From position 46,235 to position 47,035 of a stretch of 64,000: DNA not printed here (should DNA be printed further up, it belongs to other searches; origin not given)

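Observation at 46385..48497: Bacterial Elp3 (radical-SAM + GNAT) with a tightly coupled acidic partner ORF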

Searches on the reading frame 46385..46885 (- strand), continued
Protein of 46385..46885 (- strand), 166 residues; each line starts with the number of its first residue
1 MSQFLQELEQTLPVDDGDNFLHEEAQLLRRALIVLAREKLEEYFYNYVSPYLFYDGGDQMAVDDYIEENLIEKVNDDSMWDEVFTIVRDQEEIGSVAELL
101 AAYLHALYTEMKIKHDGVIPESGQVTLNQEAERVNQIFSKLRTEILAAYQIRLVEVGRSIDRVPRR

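Call 96: fold_search(model_id=the predicted structure, library=pdb)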
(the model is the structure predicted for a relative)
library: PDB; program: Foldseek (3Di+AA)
matches with E <= 10: 158; with E <= 0.001: 0
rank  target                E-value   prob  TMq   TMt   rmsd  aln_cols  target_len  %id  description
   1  7viu                  2.9e-01  0.11  0.14  0.15  15.8       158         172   16  Crystal structure of Au(200EQ)-apo-R168C/L169C-rHLFr (released 2022-06-08)
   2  2v2m                  3.2e-01  0.08  0.14  0.14  16.0       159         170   18  Mutant (E53,56,57,60Q) recombinant horse spleen apoferritin cocrystallized with haemin in basic conditions (released 2008-06-24)
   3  8h8l                  3.2e-01  0.08  0.14  0.14  15.9       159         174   16  Crystal structure of apo-R52F/E56F/R59F/E63F-rHLFr (released 2023-10-04)
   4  2v2p                  3.5e-01  0.08  0.14  0.14  16.0       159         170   18  Mutant (E53,56,57,60Q and R59M) recombinant horse spleen apoferritin cocrystallized with haemin in acidic conditions (released 2008-06-24)
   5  8h8n                  3.9e-01  0.08  0.14  0.14  16.4       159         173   14  Crystal structure of apo-R52Y/E56Y/R59Y/E63Y-rHLFr (released 2023-10-04)
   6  3h7g                  4.1e-01  0.08  0.14  0.14  16.0       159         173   16  Apo-FR with AU ions (released 2009-09-15)
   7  2za7                  4.8e-01  0.07  0.14  0.14  16.0       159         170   16  recombinant horse L-chain apoferritin N-terminal deletion mutant (residues 1-4) (released 2008-01-22)
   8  2v2l                  4.8e-01  0.07  0.14  0.14  16.0       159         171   18  Mutant (E53,56,57,60Q) recombinant horse spleen apoferritin cocrystallized with haemin in acidic conditions (released 2008-06-24)
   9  9kle                  4.8e-01  0.07  0.14  0.14  16.0       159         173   17  Crystal structure of Horse spleen L-ferritin mutant (R52F/E56F/R59F/E63F) with Nile Red (released 2025-03-05)
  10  9kn7                  4.8e-01  0.07  0.14  0.14  16.0       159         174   17  Crystal structure of Horse spleen L-ferritin mutant (Fr-E53F/E56F/E57F/R59L/E60F/E63F) (released 2025-03-05)
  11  9krs                  5.6e-01  0.07  0.14  0.14  15.8       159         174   16  Crystal structure of Horse spleen L-ferritin mutant (Fr-E53F/E56F/E57F/R59A/E60F/E63F) (released 2025-03-05)
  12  2za8                  6.2e-01  0.08  0.14  0.15  15.9       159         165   18  recombinant horse L-chain apoferritin N-terminal deletion mutant (residues 1-8) (released 2008-01-22)
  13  9kp2                  6.8e-01  0.06  0.14  0.14  15.8       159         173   15  Crystal structure of Horse spleen L-ferritin mutant (E56F/R59F) with Nile Red (released 2025-03-05)
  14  9kp7                  6.8e-01  0.06  0.14  0.14  15.8       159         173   15  Crystal structure of Horse spleen L-ferritin mutant (R59F) with Nile Red (released 2025-03-05)
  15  9kpa                  6.8e-01  0.06  0.14  0.14  16.0       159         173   16  Crystal structure of Horse spleen L-ferritin mutant (R59F) (released 2025-03-05)
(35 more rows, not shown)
